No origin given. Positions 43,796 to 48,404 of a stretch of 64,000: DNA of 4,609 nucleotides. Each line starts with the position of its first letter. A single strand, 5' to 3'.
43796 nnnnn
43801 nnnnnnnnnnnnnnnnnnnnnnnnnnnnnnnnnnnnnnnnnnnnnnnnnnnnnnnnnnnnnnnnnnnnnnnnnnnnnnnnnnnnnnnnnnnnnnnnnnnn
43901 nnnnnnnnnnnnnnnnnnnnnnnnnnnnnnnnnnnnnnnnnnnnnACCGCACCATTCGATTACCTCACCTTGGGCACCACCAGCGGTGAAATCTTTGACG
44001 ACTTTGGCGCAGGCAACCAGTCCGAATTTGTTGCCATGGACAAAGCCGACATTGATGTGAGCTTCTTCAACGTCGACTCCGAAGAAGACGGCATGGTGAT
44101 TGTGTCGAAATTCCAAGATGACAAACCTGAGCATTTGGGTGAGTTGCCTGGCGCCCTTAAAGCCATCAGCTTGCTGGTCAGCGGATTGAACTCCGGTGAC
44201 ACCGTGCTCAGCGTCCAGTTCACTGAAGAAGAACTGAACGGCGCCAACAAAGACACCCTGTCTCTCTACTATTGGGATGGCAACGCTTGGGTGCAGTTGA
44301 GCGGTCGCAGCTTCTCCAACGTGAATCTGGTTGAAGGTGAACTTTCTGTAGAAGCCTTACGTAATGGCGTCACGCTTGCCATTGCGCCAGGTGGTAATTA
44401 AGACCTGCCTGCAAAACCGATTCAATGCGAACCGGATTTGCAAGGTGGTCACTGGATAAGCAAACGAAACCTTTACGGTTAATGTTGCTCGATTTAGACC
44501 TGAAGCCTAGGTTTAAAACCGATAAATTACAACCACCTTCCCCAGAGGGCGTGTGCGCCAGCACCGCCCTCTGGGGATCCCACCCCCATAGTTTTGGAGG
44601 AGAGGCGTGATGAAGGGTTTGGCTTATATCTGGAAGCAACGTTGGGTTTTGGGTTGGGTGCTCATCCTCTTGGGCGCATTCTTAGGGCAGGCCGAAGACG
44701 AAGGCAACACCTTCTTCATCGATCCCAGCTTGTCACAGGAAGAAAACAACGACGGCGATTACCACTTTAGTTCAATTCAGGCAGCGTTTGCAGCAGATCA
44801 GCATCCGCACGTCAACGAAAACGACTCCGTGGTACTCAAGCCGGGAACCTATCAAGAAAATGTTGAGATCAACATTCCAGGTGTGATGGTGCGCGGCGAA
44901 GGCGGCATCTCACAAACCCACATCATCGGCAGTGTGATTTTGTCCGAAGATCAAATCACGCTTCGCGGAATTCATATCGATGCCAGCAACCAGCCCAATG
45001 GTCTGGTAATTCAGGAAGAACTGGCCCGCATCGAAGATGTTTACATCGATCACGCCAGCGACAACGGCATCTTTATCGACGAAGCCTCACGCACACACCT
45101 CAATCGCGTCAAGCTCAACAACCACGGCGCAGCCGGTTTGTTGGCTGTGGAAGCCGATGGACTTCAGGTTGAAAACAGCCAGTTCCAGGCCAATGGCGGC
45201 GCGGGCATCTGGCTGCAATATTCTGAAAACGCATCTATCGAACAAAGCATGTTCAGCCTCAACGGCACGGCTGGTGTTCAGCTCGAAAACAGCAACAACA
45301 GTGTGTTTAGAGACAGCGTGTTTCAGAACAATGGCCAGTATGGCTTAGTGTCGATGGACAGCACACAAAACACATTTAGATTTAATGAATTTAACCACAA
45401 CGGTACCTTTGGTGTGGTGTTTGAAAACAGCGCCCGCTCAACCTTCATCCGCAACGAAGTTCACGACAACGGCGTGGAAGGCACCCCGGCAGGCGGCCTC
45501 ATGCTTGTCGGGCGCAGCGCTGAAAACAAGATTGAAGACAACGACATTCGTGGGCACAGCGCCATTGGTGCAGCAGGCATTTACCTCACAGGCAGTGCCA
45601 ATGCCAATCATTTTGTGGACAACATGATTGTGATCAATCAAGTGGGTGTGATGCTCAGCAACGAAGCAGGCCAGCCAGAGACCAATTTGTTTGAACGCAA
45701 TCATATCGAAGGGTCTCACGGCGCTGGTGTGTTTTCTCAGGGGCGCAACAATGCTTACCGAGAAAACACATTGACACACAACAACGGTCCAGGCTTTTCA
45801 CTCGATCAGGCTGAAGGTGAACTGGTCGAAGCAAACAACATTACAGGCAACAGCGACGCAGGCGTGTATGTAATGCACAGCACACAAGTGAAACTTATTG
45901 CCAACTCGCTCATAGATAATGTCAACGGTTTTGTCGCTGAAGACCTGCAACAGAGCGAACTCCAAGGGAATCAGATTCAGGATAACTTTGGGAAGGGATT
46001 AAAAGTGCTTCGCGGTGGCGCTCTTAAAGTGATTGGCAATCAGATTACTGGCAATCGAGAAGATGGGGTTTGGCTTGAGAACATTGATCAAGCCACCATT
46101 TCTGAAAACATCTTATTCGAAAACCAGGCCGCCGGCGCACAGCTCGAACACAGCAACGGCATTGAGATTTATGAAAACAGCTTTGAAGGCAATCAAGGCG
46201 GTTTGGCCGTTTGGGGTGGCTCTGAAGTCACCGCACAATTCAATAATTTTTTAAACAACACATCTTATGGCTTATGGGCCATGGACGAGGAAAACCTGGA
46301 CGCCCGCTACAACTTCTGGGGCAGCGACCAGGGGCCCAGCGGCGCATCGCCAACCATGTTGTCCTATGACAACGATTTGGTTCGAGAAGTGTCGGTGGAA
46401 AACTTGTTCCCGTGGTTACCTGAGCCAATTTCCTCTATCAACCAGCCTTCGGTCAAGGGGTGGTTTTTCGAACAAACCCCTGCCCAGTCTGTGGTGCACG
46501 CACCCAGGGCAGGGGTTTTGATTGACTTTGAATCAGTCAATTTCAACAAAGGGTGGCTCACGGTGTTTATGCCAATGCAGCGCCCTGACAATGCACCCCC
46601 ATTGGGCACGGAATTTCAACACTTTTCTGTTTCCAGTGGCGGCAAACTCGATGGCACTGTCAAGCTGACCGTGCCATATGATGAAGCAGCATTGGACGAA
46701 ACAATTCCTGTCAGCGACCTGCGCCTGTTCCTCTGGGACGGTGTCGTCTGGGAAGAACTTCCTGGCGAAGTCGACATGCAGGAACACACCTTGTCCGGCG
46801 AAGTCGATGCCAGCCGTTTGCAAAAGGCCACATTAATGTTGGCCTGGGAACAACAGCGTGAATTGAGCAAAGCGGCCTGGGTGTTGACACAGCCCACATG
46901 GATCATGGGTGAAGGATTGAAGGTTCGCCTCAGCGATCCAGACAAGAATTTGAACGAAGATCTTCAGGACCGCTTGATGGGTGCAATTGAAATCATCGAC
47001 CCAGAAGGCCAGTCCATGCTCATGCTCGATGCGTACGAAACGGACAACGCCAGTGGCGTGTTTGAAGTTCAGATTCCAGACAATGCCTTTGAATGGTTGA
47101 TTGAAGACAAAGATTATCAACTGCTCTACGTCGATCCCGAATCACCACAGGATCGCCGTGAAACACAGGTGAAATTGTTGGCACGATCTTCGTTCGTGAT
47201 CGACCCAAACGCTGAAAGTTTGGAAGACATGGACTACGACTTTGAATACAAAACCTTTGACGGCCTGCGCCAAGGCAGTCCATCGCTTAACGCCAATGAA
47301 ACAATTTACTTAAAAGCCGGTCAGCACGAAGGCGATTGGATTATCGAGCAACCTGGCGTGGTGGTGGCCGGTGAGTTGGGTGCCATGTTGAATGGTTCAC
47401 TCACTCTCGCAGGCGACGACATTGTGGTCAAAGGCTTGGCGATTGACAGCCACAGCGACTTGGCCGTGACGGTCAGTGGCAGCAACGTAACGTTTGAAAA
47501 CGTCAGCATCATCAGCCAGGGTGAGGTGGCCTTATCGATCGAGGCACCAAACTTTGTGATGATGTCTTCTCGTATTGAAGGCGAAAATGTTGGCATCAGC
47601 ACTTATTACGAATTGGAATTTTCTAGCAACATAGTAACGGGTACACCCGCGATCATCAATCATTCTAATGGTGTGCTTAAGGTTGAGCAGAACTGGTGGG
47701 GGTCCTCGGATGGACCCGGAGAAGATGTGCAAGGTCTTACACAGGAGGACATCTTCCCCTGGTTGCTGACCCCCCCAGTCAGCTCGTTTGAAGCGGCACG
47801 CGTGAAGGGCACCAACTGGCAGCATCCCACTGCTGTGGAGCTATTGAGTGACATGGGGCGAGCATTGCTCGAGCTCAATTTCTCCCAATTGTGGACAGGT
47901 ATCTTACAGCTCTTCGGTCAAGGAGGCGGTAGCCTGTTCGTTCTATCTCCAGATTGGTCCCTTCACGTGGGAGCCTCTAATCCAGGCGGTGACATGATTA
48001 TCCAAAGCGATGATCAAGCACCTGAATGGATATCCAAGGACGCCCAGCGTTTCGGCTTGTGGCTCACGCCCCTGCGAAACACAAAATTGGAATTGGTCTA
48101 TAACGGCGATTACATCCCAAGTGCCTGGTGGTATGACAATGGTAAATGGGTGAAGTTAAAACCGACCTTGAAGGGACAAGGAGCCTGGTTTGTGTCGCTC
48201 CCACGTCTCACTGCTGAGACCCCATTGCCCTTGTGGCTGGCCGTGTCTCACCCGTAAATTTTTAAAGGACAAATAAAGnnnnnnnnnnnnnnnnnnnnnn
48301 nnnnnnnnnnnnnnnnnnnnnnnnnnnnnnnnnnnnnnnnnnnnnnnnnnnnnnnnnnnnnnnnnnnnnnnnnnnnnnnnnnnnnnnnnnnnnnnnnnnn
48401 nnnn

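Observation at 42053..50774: Three tandem paralogous secreted right-handed beta-helix proteins with shared, unannotated junction motifs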

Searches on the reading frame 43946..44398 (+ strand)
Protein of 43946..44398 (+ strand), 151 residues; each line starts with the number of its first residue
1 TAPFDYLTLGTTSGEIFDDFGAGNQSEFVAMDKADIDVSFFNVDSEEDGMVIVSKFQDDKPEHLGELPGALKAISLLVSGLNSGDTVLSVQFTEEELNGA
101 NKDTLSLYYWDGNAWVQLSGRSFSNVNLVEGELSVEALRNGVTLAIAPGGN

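Call 43: predict_structure(alignment_id=A3)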
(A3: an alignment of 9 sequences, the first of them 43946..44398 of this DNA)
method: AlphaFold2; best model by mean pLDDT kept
length: 151 residues; sequences in the alignment: 9
mean_pLDDT: 91.0   pTM: 0.86
mean pLDDT of the five models: 91.0, 90.1, 88.8, 87.2, 86.7
residues with pLDDT >= 90: 110; 70-90: 37; 50-70: 3; < 50: 1
segments of 3 or more residues with pLDDT < 50: none
pLDDT, mean of each block of 10 residues (from residue 1): 87 89 83 94 87 91 90 93 94 92 95 94 95 92 91 42
secondary structure, 60 per line:
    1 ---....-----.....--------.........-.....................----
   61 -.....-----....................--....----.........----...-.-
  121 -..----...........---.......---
elements in order: E13-17 E26-30 H31-34 E36-56 H62-66 E72-91 H94-97 E105-110 E115-117 E128-134 H135-138 E142-148

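Call 51: fold_search(model_id=the predicted structure, library=pdb)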
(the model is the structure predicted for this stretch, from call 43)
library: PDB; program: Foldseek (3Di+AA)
matches with E <= 10: 873; with E <= 0.001: 0
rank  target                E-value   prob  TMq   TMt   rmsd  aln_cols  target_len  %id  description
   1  3nru_C                3.3e-03  0.33  0.28  0.27  11.3       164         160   10  Ligand binding domain of EPHA7 (released 2010-12-08)
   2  3eyp_A                3.6e-03  0.33  0.26  0.11  16.1       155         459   14  Crystal structure of putative alpha-L-fucosidase from Bacteroides thetaiotaomicron (released 2008-11-04)
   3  4dlo_B                4.1e-03  0.87  0.46  0.24   6.4       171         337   11  Crystal structure of the GAIN and HormR domains of brain angiogenesis inhibitor 3 (BAI3) (released 2012-02-22)
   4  2vmi                  4.4e-03  0.21  0.23  0.24  13.3       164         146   15  The structure of seleno-methionine labelled CBM51 from Clostridium perfringens GH95 (released 2008-02-19)
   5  9h6g_A                9.0e-03  0.33  0.28  0.07  13.6       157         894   10  Inactive Bacteroides ovatus GH98 endoxylanase E361A in complex with arabino-xylooligosaccharide (released 2025-11-05)
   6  7czf_D                9.7e-03  0.14  0.23  0.23  17.3       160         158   15  Crystal structure of Kaposi Sarcoma associated herpesvirus (KSHV ) gHgL in complex with the ligand binding domian (LBD (released 2020-10-21)
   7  9onz_A                1.4e-02  0.11  0.20  0.12  16.0       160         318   10  Influenza A Virus Group 2 Hemagglutinin (H7, Strain SH13) in Complex with the Potent Small-Molecule Entry Inhibitor SA (released 2025-07-16)
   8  6z4e                  1.5e-02  0.11  0.22  0.19  15.5       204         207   11  The structure of the C-terminal domain of RssB from E. coli (released 2020-07-29)
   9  6war_K                1.8e-02  0.05  0.16  0.14  18.7       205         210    7  Crystal structure of the MERS-CoV RBD bound by the neutralizing single-domain antibody MERS VHH-55 (released 2020-04-08)
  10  2vmg                  2.1e-02  0.20  0.25  0.26  13.0       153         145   17  The structure of CBM51 from Clostridium perfringens GH95 in complex with methyl-galactose (released 2008-02-19)
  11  1zz9_C                2.3e-02  0.12  0.17  0.14   9.5        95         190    9  Crystal Structure of FeII HppE (released 2005-07-26)
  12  3zgi_B                2.4e-02  0.06  0.18  0.16  17.1       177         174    8  Crystal structure of the KRT10-binding region domain of the pneumococcal serine rich repeat protein PsrP (released 2013-12-25)
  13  6od1_A                2.8e-02  0.09  0.21  0.13  14.9       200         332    8  IraD-bound to RssB D58P variant (released 2019-04-24)
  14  9kr9_A                2.8e-02  0.09  0.21  0.05  17.3       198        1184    8  Overall structure of HKU5 S protein with S468A/Y463A mutation (released 2025-11-05)
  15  5xgr_A                2.8e-02  0.08  0.19  0.16  17.7       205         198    8  Structure of the S1 subunit C-terminal domain from bat-derived coronavirus HKU5 spike protein (released 2017-05-10)
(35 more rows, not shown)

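Call 55: search_protein_families(library=ncbifam, proteins=[window:43946-44398:+], max_evalue=1)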
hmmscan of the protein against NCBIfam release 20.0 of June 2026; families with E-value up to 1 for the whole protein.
window:43946-44398:+ (151 aa): 0 families

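Call 89: fold_search(model_id=the predicted structure, library=viral)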
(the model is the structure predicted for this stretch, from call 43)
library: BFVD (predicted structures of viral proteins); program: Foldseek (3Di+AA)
matches with E <= 10: 804; with E <= 0.001: 2
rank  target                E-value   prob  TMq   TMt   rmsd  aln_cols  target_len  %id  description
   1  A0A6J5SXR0            7.3e-05  1.00  0.63  0.13   3.8       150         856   11  Uncharacterized protein [uncultured Caudovirales phage]
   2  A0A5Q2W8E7            9.0e-05  1.00  0.54  0.48   4.7       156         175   10  (no name in the UniProt tables at hand)
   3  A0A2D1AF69            1.7e-03  0.28  0.25  0.14  13.3       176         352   10  (no name in the UniProt tables at hand)
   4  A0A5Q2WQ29            2.9e-03  0.44  0.29  0.10  16.1       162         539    9  (no name in the UniProt tables at hand)
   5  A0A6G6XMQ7            3.4e-03  0.16  0.22  0.11  12.1       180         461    8  (no name in the UniProt tables at hand)
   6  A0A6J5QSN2            3.9e-03  0.12  0.19  0.09  17.8       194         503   10  Carbohydrate-binding, CenC-like [uncultured Caudovirales phage]
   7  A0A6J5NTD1            4.8e-03  0.20  0.25  0.09  17.6       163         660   13  Uncharacterized protein [uncultured Caudovirales phage]
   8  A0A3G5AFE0            4.8e-03  0.13  0.19  0.10  12.3       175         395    8  BTB domain-containing protein [Satyrvirus sp.]
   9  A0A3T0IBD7            5.5e-03  0.30  0.27  0.19   9.7       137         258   13  Hemagglutinin-esterase (Fragment) [Yak coronavirus]
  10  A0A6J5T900            7.9e-03  0.47  0.35  0.18  12.9       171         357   10  Uncharacterized protein [uncultured Caudovirales phage]
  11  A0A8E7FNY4            9.1e-03  0.44  0.30  0.08  16.0       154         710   12  (no name in the UniProt tables at hand)
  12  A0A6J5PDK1            9.8e-03  0.12  0.21  0.21  14.1       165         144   12  Uncharacterized protein [uncultured Caudovirales phage]
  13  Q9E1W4                1.1e-02  0.12  0.22  0.19  12.2       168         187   11  Uncharacterized protein [Cercopithecine herpesvirus 9 (strain DHV)]
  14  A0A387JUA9            1.3e-02  0.20  0.27  0.16  14.3       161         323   12  (no name in the UniProt tables at hand)
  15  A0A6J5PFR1            1.3e-02  0.11  0.18  0.18  14.8       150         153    9  Uncharacterized protein [uncultured Caudovirales phage]
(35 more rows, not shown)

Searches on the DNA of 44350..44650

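Call 80: search_rna_families(source=window, start=44350, end=44650, threshold=evalue, max_evalue=1)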
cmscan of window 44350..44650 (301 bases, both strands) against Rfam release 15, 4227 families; matches with E-value up to 1: 2.
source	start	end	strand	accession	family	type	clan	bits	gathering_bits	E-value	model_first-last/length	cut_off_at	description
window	44538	44578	+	RF03632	MIR1882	Gene; miRNA;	-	18.1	107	0.39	1-131/131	no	MIR1882 microRNA precursor family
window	44539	44612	-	RF01809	symR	Gene; antitoxin;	-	17.1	61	0.72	1-77/77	no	SymR antitoxin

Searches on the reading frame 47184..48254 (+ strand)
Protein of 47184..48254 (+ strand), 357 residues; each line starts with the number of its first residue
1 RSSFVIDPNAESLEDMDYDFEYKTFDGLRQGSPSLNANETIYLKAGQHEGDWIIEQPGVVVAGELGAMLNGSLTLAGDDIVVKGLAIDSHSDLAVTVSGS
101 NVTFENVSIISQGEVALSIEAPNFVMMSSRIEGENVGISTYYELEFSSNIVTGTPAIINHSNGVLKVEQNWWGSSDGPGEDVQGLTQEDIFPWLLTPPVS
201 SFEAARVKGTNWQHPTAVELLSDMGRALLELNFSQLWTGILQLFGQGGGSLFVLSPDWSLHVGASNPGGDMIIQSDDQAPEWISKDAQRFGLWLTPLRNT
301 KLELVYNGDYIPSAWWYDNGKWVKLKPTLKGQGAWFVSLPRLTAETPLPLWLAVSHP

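Call 10: search_protein_families(library=pfam, proteins=[window:47184-48254:+], max_evalue=10)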
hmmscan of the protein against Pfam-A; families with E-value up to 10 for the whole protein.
window:47184-48254:+ (357 aa): 1 family
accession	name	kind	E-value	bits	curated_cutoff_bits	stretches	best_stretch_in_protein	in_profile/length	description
PF13229.12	Beta_helix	-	0.0024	18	25.9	1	78-170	55-156/158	Right handed beta helix region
